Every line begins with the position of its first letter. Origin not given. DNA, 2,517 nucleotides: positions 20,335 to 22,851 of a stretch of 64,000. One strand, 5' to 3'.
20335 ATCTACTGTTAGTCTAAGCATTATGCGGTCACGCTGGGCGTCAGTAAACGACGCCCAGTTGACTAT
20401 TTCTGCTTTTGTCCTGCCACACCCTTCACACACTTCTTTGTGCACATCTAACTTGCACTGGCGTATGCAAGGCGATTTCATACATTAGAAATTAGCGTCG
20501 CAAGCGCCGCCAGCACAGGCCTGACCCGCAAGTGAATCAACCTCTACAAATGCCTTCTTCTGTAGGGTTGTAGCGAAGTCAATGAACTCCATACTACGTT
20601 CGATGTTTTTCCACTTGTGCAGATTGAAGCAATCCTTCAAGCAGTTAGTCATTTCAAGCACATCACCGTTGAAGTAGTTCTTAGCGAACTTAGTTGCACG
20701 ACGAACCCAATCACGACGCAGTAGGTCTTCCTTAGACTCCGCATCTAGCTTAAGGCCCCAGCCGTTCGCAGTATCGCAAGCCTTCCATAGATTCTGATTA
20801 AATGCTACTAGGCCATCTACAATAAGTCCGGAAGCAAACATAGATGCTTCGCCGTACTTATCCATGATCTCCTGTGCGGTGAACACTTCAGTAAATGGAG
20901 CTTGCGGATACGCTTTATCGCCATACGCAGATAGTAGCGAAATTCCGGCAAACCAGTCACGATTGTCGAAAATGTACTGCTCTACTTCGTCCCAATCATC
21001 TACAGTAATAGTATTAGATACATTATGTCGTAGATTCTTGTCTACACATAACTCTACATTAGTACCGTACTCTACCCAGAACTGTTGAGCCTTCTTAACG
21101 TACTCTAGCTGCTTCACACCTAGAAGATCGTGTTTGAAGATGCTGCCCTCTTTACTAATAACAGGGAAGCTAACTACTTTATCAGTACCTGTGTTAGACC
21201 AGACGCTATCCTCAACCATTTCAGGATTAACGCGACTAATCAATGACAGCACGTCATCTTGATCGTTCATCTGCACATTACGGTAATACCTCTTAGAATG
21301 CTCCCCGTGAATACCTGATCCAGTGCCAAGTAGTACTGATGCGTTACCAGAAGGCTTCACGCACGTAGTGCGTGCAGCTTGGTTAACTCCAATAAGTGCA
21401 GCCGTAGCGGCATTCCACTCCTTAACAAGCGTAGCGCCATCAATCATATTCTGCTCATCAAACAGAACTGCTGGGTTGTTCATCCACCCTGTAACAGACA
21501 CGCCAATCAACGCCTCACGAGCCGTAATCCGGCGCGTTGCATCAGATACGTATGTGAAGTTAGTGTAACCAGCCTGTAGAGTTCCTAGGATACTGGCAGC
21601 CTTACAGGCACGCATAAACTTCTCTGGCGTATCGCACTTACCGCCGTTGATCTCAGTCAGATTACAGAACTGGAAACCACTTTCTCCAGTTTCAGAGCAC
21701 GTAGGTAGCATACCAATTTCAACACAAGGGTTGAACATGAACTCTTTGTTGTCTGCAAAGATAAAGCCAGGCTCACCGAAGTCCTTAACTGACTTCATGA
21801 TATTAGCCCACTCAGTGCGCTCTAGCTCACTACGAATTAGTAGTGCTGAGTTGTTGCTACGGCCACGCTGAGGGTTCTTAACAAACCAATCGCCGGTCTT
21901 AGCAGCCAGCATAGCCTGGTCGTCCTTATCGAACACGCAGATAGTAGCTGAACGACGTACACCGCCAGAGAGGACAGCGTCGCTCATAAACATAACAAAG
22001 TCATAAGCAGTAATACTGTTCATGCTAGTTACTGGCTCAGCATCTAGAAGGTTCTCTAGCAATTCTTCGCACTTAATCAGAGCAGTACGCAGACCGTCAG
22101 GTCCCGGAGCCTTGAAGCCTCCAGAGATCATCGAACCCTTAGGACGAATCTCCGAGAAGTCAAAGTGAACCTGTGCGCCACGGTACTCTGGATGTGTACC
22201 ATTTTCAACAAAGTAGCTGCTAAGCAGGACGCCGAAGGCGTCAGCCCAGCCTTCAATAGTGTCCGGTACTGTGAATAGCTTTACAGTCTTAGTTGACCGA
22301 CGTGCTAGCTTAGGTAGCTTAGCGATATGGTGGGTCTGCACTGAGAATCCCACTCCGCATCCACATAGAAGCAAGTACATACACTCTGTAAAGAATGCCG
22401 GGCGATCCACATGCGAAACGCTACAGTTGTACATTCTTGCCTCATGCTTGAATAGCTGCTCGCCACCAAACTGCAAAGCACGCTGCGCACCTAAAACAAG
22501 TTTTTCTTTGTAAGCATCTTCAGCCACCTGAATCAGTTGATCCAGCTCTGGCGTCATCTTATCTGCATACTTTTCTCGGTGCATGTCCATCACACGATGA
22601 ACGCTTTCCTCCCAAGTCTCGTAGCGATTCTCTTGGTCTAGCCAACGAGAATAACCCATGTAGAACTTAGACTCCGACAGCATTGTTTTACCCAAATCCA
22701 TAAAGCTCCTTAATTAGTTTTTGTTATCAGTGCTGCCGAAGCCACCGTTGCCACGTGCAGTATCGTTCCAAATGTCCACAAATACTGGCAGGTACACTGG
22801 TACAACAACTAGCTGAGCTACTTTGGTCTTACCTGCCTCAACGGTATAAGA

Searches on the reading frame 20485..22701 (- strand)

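Call 16: search_protein_families(library=phrogs, proteins=[window:20485-22701:-])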
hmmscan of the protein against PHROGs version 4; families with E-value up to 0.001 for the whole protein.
window:20485-22701:- (738 aa): 1 family
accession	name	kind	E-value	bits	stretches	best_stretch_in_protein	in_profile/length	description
phrog_367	-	DNA, RNA and nucleotide metabolism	4.2e-93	313.8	1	16-607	42-664/701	ribonucleotide reductase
